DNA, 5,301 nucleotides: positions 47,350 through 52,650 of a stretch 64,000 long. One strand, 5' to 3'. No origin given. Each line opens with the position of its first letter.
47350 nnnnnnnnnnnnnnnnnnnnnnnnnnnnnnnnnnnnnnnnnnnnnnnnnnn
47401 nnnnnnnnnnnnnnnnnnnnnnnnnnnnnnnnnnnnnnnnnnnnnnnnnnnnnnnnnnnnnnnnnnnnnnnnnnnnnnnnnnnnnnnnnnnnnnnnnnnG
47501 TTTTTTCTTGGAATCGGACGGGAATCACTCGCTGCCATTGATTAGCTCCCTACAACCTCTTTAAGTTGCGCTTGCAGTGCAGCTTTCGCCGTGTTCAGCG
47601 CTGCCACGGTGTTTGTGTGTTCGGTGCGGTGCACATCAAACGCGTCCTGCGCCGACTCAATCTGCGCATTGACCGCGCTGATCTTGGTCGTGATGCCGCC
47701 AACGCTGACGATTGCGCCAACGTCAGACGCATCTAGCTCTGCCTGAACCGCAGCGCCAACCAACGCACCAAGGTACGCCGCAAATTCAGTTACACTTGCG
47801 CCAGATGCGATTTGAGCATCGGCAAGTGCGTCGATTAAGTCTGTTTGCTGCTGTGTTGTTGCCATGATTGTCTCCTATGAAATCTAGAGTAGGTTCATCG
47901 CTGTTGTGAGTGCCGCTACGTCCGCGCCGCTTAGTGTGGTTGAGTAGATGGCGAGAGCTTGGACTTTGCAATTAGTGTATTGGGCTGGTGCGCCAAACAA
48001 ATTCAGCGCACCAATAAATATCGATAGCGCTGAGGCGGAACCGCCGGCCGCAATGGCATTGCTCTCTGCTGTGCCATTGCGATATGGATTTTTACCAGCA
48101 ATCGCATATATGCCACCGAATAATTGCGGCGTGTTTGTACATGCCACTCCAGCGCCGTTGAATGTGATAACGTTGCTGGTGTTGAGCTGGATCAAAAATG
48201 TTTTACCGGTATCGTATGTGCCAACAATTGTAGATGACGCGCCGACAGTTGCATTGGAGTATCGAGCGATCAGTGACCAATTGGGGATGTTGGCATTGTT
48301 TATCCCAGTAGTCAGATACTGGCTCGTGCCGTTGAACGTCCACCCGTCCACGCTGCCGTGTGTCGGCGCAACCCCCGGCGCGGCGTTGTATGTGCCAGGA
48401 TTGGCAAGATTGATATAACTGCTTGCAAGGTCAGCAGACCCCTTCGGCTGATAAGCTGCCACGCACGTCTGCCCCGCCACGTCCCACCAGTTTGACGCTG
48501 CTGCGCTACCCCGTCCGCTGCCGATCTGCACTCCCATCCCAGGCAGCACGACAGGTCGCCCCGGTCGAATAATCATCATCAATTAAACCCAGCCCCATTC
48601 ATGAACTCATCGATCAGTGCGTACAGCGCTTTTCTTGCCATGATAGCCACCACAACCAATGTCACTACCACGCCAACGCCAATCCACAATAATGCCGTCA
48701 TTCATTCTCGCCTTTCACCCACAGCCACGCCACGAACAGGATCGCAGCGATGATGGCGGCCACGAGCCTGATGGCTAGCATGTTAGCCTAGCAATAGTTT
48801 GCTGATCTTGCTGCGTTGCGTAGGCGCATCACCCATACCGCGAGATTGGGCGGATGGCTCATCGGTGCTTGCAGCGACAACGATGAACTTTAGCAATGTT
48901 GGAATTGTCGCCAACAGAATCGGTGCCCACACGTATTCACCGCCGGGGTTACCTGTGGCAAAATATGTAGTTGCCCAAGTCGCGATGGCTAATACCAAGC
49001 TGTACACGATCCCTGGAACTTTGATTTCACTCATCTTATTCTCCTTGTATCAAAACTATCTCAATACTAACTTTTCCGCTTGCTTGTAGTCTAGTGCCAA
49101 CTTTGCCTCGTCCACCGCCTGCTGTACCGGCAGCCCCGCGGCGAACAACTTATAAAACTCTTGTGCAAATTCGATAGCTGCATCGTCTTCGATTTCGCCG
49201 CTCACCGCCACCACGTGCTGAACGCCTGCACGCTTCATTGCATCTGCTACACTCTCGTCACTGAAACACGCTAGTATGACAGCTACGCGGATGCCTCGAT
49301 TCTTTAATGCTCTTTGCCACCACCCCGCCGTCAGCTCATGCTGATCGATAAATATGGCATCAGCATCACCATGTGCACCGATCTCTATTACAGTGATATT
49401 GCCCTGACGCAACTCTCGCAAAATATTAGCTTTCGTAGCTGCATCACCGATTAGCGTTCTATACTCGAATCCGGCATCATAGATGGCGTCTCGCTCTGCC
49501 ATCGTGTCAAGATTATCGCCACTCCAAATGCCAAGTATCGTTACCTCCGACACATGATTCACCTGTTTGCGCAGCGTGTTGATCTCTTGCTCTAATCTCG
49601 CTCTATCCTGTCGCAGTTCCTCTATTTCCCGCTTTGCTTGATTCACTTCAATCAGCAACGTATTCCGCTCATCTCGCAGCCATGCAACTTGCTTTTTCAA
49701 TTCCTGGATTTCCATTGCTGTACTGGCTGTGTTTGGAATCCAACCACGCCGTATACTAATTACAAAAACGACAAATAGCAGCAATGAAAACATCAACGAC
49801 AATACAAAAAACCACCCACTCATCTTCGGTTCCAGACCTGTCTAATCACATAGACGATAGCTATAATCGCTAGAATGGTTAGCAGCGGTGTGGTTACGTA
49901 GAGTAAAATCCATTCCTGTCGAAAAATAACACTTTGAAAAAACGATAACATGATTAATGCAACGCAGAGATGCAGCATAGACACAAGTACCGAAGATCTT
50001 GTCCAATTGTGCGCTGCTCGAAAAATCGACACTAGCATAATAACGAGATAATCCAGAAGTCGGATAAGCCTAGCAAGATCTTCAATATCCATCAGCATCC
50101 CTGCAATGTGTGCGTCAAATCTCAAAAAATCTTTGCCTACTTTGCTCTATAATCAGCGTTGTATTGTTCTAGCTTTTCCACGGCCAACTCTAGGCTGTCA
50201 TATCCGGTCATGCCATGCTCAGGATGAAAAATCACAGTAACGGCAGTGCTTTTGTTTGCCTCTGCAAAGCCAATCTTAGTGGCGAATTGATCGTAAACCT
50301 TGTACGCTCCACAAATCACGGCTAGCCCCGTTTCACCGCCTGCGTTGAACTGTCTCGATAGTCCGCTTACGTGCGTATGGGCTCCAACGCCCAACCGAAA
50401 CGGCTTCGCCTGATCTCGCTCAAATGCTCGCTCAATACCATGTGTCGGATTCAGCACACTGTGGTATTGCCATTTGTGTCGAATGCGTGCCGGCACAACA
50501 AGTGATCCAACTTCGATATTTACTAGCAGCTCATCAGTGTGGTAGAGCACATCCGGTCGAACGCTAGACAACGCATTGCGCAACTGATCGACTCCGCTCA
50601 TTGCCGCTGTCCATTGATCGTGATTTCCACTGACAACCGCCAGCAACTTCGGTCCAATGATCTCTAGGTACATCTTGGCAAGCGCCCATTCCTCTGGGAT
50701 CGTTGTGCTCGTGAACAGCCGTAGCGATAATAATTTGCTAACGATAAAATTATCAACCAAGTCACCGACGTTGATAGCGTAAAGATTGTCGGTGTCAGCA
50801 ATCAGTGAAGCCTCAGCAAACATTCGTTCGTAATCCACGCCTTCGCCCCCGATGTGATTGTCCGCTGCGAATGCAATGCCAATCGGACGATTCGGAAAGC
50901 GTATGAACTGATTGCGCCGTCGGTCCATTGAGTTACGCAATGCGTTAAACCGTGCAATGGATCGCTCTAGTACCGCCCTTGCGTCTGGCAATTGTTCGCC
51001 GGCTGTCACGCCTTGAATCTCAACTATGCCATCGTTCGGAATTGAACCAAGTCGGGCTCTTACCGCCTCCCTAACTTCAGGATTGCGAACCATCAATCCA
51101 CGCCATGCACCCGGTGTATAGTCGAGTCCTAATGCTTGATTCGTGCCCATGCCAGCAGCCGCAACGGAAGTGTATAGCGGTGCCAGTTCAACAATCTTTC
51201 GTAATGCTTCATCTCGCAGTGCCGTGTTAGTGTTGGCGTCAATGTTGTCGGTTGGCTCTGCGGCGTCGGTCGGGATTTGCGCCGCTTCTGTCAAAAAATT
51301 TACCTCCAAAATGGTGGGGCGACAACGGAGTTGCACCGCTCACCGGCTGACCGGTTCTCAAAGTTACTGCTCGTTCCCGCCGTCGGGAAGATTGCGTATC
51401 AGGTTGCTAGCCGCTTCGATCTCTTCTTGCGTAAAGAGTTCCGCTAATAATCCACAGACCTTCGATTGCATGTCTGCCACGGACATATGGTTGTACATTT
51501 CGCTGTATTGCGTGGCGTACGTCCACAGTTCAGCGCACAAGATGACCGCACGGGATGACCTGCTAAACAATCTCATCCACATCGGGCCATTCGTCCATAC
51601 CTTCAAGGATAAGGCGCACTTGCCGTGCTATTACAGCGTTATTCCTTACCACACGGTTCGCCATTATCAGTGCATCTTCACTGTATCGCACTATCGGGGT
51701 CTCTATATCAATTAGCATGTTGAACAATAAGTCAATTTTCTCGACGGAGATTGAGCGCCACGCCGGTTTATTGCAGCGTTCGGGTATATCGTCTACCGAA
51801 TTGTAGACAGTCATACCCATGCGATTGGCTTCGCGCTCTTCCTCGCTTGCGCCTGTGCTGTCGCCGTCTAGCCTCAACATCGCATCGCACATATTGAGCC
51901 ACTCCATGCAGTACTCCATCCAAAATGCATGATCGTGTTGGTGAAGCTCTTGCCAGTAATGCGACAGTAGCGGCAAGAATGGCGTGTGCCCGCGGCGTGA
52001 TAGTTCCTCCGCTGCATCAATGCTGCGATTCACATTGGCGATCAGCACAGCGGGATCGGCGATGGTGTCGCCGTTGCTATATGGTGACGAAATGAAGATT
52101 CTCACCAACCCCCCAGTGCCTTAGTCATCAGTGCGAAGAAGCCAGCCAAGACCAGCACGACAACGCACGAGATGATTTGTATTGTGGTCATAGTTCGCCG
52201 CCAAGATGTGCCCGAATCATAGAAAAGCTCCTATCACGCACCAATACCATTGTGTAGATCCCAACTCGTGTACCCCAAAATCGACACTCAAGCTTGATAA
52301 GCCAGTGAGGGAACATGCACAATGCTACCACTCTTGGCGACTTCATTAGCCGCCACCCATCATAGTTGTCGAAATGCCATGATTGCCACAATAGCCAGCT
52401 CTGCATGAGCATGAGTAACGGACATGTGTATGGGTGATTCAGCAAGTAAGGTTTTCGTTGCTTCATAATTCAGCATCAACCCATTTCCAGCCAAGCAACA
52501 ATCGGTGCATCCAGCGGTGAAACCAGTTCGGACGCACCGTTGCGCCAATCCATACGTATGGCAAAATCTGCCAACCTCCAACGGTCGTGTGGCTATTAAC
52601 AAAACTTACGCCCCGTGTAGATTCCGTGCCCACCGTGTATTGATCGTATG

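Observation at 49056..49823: Phage-encoded membrane-anchored coiled-coil protein with a CHAT (caspase-like) protease domain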

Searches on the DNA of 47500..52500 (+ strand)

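Call 6: search_dna_similar(query=window:47500-52500:+, collection=phages, mode=near, max_rows=25)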
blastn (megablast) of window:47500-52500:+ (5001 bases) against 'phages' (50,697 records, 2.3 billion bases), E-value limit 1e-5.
No match.

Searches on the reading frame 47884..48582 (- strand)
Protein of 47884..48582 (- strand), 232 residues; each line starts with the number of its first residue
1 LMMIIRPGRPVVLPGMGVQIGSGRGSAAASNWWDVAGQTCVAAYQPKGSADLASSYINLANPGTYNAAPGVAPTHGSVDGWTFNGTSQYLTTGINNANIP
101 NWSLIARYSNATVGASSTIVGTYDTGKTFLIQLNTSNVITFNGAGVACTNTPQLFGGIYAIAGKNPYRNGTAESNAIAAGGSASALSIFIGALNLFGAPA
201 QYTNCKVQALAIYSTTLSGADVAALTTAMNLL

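Call 3: search_protein_families(library=pfam, proteins=[window:47884-48582:-], max_evalue=1)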
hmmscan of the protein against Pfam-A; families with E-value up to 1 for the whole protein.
window:47884-48582:- (232 aa): 1 family
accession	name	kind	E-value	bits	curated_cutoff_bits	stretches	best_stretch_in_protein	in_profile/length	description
PF13385.13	Laminin_G_3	-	0.018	15.6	27.6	1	123-223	50-151/151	Concanavalin A-like lectin/glucanases superfamily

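Call 4: search_protein_families(library=phrogs, proteins=[window:47884-48582:-], max_evalue=0.01)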
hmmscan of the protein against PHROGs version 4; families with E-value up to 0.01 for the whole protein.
window:47884-48582:- (232 aa): 0 families

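Call 34: search_protein_families(library=padloc, proteins=[window:47884-48582:-], max_evalue=0.01)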
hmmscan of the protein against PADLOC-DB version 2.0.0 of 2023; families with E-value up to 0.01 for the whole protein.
window:47884-48582:- (232 aa): 0 families

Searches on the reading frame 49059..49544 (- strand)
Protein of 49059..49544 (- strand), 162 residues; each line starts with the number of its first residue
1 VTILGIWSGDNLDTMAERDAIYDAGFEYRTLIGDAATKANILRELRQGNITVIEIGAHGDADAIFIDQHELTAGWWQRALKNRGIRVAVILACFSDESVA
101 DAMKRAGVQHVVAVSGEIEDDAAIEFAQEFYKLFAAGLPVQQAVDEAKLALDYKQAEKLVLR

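Call 74: search_dna_similar(query=window:49059-49544:-, collection=phages, mode=protein, max_evalue=5, max_rows=25)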
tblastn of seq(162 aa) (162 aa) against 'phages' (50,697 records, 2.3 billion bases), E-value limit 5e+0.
Records with a match: 4; places in all: 4; records where one place covers at least 80% of the query: 0.
Best place of each record, by identity: <60% 4.
By first word of the organism name: Pseudomonas 2; Bacteriophage 1; Paraglaciecola 1.
By host as written in the record: Pseudomonas fluorescens UFV 041 2; - 1; Paraglaciecola sp. strain IceBac 372 1.
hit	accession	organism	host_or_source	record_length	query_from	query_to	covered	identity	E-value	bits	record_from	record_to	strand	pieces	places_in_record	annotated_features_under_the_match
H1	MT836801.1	Bacteriophage sp.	human fecal samples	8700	43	151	67%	31.8%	8e-4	44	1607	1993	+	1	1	record has no annotation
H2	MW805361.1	Paraglaciecola Antarctic GD virus 1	Paraglaciecola sp. strain IceBac 372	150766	55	117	39%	32.8%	2e-1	37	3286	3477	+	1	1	tail sheath protein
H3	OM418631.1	Pseudomonas phage UFJF_PfDIW6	Pseudomonas fluorescens UFV 041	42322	21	95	46%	25.3%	5e+0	33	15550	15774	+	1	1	hypothetical protein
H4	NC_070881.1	Pseudomonas phage UFJF_PfDIW6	Pseudomonas fluorescens UFV 041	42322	21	95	46%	25.3%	5e+0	33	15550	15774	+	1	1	hypothetical protein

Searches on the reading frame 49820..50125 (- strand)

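Call 3: search_protein_families(library=pfam, proteins=[window:49820-50125:-], max_evalue=1)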
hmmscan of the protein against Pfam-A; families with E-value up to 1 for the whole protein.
window:49820-50125:- (101 aa): 1 family
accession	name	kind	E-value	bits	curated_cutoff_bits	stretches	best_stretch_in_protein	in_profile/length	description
PF09843.14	DUF2070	-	0.5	9.1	30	1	27-100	112-181/561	Predicted membrane protein (DUF2070)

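Call 4: search_protein_families(library=phrogs, proteins=[window:49820-50125:-], max_evalue=0.01)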
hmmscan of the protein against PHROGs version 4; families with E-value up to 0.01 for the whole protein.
window:49820-50125:- (101 aa): 0 families

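Call 34: search_protein_families(library=padloc, proteins=[window:49820-50125:-], max_evalue=0.01)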
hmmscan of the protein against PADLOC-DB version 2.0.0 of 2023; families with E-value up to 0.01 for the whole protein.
window:49820-50125:- (101 aa): 0 families

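Call 36: search_protein_families(library=ncbifam, proteins=[window:49820-50125:-], max_evalue=0.01)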
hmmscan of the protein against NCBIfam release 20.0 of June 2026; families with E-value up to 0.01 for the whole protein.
window:49820-50125:- (101 aa): 0 families
